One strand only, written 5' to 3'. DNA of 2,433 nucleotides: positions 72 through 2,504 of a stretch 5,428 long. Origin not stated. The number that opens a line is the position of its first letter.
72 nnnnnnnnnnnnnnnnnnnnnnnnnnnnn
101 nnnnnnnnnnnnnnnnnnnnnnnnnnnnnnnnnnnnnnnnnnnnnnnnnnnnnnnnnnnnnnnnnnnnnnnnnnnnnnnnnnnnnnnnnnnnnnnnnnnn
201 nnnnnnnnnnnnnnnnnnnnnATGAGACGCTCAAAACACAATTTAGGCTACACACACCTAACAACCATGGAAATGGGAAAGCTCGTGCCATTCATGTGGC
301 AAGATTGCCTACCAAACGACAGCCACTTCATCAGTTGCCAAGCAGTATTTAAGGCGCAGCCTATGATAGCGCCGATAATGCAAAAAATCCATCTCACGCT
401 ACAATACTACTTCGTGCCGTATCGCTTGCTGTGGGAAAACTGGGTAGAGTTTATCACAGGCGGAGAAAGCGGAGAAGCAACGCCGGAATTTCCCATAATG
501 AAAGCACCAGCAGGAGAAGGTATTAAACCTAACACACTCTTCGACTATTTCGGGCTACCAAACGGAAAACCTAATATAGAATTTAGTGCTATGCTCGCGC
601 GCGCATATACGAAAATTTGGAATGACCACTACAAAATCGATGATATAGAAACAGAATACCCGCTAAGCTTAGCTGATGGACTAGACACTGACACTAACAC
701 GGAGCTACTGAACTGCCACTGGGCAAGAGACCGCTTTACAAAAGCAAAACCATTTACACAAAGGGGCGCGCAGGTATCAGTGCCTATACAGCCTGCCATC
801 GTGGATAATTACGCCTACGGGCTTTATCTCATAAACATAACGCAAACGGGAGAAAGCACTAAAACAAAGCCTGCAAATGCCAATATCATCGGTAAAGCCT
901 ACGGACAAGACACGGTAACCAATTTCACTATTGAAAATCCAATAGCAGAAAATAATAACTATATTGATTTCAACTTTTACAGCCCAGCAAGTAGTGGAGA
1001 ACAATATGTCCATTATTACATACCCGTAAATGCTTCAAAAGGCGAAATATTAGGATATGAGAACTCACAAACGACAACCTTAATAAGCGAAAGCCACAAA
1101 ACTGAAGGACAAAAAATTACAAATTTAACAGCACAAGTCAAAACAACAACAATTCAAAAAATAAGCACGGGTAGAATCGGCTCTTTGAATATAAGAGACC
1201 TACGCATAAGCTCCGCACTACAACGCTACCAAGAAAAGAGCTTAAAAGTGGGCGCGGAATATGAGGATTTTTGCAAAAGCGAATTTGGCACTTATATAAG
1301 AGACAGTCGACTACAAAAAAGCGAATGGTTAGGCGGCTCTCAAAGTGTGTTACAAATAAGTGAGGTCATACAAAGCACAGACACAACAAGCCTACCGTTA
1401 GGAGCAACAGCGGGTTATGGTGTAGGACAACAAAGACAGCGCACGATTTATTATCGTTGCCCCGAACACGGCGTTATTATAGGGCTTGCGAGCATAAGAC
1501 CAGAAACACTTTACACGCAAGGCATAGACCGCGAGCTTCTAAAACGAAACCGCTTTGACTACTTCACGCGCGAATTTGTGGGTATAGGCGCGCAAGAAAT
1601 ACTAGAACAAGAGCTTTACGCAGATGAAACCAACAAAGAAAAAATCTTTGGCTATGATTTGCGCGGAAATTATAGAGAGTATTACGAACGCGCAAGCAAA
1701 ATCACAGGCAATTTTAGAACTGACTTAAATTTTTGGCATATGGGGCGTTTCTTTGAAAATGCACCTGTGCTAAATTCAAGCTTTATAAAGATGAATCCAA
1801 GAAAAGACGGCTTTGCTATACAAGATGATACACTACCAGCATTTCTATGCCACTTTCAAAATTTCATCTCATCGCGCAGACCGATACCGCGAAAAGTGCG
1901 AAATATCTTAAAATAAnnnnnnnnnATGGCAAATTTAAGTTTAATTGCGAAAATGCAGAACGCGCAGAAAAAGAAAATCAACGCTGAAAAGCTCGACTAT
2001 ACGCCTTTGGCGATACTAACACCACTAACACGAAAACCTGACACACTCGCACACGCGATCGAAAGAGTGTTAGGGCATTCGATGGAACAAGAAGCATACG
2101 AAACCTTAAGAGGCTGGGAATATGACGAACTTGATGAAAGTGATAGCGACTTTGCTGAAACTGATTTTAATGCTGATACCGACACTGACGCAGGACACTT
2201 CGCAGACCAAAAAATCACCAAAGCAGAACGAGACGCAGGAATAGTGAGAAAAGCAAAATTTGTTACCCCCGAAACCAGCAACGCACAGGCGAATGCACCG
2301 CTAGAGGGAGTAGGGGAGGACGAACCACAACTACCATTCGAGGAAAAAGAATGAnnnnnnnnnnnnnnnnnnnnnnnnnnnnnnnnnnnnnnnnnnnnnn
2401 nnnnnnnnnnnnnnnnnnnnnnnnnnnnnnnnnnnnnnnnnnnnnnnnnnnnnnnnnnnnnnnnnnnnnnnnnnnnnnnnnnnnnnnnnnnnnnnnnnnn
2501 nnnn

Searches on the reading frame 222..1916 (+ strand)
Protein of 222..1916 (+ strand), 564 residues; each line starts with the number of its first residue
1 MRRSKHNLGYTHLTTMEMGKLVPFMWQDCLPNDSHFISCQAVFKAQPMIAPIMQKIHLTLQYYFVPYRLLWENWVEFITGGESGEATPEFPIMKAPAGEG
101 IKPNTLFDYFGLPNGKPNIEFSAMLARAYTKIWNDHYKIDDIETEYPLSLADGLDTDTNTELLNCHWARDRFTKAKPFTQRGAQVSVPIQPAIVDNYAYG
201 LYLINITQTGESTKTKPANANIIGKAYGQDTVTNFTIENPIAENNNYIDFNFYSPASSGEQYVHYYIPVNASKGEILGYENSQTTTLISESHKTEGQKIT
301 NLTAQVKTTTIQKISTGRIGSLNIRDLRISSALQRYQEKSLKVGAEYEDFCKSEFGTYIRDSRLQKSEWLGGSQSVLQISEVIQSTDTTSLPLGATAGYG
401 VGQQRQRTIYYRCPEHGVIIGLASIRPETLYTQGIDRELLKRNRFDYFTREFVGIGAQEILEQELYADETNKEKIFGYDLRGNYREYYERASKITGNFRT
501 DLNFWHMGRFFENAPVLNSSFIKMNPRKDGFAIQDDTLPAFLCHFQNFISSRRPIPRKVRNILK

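Call 3: search_protein_families(library=phrogs, proteins=[window:222-1916:+], max_evalue=1)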
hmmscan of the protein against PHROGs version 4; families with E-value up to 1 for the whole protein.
window:222-1916:+ (564 aa): 3 families
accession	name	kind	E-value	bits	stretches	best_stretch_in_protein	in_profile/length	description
phrog_514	-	head and packaging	3.5e-122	409.7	1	1-561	22-513/531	major head protein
phrog_30641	-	unknown function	0.06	14.9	1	304-346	8-49/66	-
phrog_12468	-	unknown function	0.16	13.6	1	301-375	31-106/110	-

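Call 5: find_related_loci(query=window:222-1916:+, collection=viral_contigs, flank=6000)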
Query window:222-1916:+ (564 aa) in viral_contigs; peptide patterns used: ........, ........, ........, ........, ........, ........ (x = any residue, [..] = any of these).
14 stretches matched a pattern; 7 encode a relative of the query (tblastn E <= 1e-3); 7 distinct loci.
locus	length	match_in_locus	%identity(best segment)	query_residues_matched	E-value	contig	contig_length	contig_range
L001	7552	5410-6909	32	1-558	3e-85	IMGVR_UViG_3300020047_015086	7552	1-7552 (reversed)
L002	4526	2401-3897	31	1-558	2e-84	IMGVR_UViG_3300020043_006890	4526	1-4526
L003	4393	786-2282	32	1-558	6e-84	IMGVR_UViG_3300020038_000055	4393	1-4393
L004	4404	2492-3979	32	1-555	7e-47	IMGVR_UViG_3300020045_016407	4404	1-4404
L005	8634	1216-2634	37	1-533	2e-43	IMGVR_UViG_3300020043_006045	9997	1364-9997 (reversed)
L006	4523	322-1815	38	1-558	4e-43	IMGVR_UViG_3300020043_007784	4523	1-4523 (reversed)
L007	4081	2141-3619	37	2-553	2e-36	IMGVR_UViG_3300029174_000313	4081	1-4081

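Call 10: find_homologous_proteins(query=window:222-1916:+, max_evalue=1e-50)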
Query window:222-1916:+ (564 aa): 324 proteins with E <= 1e-50 among 5477 candidates; the best 120 are listed.
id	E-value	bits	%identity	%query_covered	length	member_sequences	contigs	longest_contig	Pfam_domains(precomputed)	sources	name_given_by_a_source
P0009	0.0e+0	1315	100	100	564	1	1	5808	PF02305.23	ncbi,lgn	-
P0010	0.0e+0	1096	83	100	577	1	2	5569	PF02305.23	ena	-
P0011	0.0e+0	1083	83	100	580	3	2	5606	PF02305.23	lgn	-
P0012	0.0e+0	1039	83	96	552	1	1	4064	PF02305.23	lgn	-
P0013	1.1e-212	726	58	100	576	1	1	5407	PF02305.23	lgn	-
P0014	4.6e-204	698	57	97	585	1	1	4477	PF02305.23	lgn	-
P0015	1.6e-203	696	68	44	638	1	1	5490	PF02305.23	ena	-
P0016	3.1e-202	692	56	97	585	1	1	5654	PF02305.23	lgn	-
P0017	1.8e-200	686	69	44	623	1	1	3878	PF02305.23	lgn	-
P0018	8.0e-199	680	69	44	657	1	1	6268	PF02305.23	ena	-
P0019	5.0e-196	671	55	97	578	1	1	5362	PF02305.23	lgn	-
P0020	4.5e-195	668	54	97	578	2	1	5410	PF02305.23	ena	-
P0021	1.4e-189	650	53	100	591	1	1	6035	PF02305.23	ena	-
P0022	1.9e-188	646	51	100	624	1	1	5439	PF02305.23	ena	-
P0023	2.2e-187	643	64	47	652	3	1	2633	PF02305.23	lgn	-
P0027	7.4e-185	634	52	100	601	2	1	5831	PF02305.23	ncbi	-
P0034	1.2e-163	564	46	100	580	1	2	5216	PF02305.23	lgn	-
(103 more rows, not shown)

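Call 22: search_dna_similar(query=window:222-1916:+, collection=phages, mode=protein, max_evalue=1e-50, max_rows=25)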
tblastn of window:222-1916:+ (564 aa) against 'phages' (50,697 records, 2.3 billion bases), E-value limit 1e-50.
Records with a match: 138; places in all: 138; records where one place covers at least 80% of the query: 129.
Best place of each record, by identity: <60% 138.
By first word of the organism name: bajarodmic 63; Microviridae 28; Dulem 15; Microvirus 5; Chicken 3; Dipodfec 3; Tortoise 3; Apis 3; Sigmofec 3; Peromfec 2; and 8 more.
By host as written in the record: - 57; Peromyscus fraterculus 37; Varecia variegata 8; porcine 6; Gallus gallus 3; Gopherus morafkai 3; Propithecus coquereli 3; Dipodomys merriami 2; and 15 more.
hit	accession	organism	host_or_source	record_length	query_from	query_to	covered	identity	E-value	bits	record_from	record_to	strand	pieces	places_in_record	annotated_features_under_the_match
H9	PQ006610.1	bajarodmic virus 462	Dipodomys simulans feces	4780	1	564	100%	40.9%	8e-130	419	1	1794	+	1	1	major capsid protein | replication initiator protein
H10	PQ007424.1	bajarodmic virus 74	Chaetodipus spinatus feces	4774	1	564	100%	39.5%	1e-126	410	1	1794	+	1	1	major capsid protein | replication initiator protein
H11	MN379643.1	Chicken microvirus mg7_19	Gallus gallus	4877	1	564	77%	50.6%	3e-69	454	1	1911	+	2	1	major capsid protein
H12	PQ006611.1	bajarodmic virus 74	Dipodomys simulans feces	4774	1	564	100%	39.2%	1e-123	402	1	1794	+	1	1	major capsid protein | replication initiator protein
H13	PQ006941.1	bajarodmic virus 719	Dipodomys merriami feces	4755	1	564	77%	50.8%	7e-67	445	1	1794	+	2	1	major capsid protein | replication initiator protein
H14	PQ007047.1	bajarodmic virus 803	Dipodomys merriami feces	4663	1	564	100%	38.3%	2e-123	402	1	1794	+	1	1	major capsid protein | replication initiator protein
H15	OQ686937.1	Dipodfec virus UOA04_Rod_985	Dipodomys merriami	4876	1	564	77%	49.7%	2e-68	445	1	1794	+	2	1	major capsid protein | replication initiator protein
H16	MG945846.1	Microviridae sp.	fox feces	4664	2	564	100%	37.5%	4e-102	342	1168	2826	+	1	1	similar to VP1 | similar to hypothetical protein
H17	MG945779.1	Microviridae sp.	dog feces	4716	1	560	99%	35.2%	3e-100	337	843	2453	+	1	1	similar to VP1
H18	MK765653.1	Tortoise microvirus 100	Gopherus morafkai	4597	53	564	91%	37.5%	4e-103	345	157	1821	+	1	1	major capsid protein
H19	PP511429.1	Dulem virus 124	Eulemur fulvus collaris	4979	2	558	99%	34.3%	3e-92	315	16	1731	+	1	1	major capsid protein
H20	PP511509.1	Dulem virus 124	Varecia variegata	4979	2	558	99%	34.3%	3e-92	315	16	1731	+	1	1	major capsid protein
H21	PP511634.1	Dulem virus 124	Varecia variegata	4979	2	558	99%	34.3%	3e-92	315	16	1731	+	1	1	major capsid protein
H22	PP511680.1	Dulem virus 124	Varecia variegata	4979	2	558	99%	34.3%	3e-92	315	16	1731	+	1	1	major capsid protein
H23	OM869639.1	Peromfec virus RodF8_37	Peromyscus boylii; specimen_voucher: ...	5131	1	560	99%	32.7%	6e-94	320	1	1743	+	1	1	major capsid protein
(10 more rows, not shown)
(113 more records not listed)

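Call 25: find_encoding_contigs(protein=P0013, flank=6000, max_places=1)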
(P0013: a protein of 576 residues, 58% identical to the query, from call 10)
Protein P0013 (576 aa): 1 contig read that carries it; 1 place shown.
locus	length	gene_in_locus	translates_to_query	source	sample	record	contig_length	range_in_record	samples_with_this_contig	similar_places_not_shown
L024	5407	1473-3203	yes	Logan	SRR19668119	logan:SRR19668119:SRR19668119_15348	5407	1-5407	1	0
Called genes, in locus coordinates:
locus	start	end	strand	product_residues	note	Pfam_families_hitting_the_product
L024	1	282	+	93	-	?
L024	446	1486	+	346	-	PF23343:REP_ORF2-G2P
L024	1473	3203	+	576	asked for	PF02305:Phage_F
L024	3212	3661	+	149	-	-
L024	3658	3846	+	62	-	-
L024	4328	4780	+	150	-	-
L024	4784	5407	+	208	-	?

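Call 26: find_encoding_contigs(protein=P0021, flank=6000, max_places=1)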
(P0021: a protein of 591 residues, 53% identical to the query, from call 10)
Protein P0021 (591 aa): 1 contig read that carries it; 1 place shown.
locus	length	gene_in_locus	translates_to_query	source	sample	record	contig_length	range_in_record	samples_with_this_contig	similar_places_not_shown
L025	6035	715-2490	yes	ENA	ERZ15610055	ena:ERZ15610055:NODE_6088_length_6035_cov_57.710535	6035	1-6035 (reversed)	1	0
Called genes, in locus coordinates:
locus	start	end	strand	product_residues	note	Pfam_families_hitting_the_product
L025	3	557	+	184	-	?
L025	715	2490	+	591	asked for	PF02305:Phage_F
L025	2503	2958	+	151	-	-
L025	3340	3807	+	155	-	-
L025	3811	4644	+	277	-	-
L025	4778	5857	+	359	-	PF23343:REP_ORF2-G2P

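Call 27: find_encoding_contigs(protein=P0027, flank=6000, max_places=1)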
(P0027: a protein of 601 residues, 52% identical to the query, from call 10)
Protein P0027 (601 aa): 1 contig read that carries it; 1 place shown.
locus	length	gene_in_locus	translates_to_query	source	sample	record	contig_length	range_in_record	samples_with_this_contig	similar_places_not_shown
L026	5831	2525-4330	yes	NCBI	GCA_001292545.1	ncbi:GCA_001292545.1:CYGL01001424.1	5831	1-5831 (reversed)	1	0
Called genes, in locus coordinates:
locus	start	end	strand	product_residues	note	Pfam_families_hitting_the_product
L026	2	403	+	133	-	?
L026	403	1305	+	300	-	-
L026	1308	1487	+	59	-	-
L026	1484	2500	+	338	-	PF23343:REP_ORF2-G2P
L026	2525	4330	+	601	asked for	PF02305:Phage_F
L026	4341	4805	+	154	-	-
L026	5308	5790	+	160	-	-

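Call 28: find_encoding_contigs(protein=P0034, flank=6000, max_places=1)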
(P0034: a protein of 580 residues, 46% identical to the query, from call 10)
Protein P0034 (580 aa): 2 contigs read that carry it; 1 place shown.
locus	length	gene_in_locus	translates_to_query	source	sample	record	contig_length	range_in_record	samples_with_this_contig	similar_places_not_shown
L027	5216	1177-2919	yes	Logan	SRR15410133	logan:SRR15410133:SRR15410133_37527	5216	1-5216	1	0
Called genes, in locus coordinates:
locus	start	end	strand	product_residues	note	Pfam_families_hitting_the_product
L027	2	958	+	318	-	?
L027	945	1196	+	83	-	-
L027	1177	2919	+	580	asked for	PF02305:Phage_F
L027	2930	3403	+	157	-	-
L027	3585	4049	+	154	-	-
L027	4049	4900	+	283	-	-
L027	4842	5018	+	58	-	-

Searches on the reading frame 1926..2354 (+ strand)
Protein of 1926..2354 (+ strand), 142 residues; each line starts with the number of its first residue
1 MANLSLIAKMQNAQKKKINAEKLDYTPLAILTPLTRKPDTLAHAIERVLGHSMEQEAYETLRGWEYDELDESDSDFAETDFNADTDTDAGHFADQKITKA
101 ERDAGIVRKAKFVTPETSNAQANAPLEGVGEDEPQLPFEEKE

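Call 3: search_protein_families(library=phrogs, proteins=[window:1926-2354:+], max_evalue=1)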
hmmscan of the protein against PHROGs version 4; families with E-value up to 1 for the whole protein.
window:1926-2354:+ (142 aa): 1 family
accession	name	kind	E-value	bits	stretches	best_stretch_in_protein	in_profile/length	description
phrog_12933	-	unknown function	0.052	14.5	1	13-87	34-108/197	-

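Call 54: search_protein_families(library=pfam, proteins=[window:1926-2354:+], max_evalue=10)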
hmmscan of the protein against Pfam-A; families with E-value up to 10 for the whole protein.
window:1926-2354:+ (142 aa): 3 families
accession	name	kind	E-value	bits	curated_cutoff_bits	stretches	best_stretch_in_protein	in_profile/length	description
PF14886.12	FAM183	-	0.051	14.7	28.9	1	22-120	19-76/107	FAM183A and FAM183B related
PF08328.16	ASL_C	-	0.18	12.3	35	1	19-63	33-77/115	Adenylosuccinate lyase C-terminal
PF15147.11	DUF4578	-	0.22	12.7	27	1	29-63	37-71/126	Domain of unknown function (DUF4578)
